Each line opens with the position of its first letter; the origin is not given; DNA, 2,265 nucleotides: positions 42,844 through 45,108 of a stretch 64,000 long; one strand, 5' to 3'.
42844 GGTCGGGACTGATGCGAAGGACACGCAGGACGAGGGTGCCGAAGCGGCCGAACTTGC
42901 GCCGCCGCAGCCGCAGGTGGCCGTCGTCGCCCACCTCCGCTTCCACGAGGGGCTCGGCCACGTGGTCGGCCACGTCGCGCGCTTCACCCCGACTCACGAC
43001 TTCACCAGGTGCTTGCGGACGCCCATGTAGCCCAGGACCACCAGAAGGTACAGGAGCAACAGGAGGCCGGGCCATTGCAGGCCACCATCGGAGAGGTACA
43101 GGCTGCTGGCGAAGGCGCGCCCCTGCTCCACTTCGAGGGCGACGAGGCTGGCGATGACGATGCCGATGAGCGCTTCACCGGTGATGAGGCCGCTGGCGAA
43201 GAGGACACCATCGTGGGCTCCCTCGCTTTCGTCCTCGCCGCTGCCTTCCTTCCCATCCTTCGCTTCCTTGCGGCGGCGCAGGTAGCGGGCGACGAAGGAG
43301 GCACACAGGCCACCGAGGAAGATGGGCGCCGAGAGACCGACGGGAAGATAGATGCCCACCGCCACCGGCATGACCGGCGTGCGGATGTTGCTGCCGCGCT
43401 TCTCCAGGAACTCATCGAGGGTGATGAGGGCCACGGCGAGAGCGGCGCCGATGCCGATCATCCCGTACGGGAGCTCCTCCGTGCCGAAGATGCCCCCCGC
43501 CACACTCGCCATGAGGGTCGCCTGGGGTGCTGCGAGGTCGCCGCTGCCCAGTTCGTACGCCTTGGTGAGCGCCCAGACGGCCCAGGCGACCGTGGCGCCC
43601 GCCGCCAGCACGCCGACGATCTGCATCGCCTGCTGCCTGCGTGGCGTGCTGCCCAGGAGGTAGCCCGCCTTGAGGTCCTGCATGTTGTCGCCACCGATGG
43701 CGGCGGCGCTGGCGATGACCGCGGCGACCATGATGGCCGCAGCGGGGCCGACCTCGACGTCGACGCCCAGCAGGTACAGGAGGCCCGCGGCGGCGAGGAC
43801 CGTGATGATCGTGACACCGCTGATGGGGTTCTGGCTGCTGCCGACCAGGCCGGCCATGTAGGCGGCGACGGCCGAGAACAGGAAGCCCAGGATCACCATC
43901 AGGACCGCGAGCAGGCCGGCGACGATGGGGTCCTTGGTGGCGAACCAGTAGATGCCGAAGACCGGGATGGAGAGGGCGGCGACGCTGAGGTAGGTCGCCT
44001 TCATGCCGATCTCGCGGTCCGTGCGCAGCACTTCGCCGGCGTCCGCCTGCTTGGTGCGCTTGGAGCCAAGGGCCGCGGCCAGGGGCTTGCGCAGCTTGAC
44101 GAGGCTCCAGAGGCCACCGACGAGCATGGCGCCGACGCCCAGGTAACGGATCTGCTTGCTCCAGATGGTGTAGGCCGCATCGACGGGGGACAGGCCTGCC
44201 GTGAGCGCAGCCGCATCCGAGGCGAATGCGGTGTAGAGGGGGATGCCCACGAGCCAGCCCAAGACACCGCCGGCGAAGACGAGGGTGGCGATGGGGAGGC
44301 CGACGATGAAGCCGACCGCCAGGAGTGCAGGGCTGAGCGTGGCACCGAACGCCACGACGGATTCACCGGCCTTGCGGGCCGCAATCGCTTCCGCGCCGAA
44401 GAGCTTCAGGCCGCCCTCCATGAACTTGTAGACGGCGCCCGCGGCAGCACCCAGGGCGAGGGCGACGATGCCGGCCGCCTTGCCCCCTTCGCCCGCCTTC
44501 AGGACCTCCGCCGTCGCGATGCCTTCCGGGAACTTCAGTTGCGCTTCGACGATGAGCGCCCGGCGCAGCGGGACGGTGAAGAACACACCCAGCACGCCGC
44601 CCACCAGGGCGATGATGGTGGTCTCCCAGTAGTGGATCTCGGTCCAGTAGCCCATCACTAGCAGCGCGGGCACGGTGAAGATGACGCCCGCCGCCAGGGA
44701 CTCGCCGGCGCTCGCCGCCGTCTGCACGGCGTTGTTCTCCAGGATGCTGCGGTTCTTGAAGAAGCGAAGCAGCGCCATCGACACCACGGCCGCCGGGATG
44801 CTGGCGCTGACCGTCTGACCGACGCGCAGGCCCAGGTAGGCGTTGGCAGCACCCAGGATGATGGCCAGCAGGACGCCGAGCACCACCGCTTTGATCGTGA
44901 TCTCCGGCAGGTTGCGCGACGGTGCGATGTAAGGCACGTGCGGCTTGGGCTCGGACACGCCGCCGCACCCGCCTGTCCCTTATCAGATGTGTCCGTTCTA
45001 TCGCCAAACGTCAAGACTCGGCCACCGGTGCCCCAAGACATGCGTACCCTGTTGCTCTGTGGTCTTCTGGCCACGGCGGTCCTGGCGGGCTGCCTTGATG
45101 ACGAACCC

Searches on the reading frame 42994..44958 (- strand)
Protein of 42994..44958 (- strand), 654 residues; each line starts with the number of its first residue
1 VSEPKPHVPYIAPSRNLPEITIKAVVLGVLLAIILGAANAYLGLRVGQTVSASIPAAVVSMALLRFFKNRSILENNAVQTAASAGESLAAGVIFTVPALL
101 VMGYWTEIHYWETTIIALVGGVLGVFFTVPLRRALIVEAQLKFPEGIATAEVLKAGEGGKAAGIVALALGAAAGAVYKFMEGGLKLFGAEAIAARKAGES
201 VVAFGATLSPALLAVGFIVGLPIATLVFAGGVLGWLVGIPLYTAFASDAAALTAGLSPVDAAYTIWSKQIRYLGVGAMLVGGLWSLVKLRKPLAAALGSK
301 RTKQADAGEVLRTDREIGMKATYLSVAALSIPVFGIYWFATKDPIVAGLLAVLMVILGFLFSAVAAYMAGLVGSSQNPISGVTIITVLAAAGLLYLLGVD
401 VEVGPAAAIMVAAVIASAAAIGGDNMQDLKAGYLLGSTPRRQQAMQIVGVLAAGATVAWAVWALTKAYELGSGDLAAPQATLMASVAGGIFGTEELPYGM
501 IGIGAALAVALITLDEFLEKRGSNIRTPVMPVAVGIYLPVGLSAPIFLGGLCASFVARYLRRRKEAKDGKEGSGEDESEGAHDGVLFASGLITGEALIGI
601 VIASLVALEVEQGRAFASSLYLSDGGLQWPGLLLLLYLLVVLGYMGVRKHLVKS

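Call 89: search_protein_families(library=ncbifam, proteins=[window:42994-44958:-], max_evalue=1e-10)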
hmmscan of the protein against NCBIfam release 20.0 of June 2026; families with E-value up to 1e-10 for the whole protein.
window:42994-44958:- (654 aa): 2 families
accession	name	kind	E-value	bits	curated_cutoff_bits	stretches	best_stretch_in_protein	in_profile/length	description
TIGR00733.1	TIGR00733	equivalog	4.7e-175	583.4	182.5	1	19-607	1-589/589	OPT family oligopeptide transporter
TIGR00728.1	OPT_sfam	superfamily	2.7e-92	310.4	128.35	1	16-609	13-658/659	OPT family oligopeptide transporter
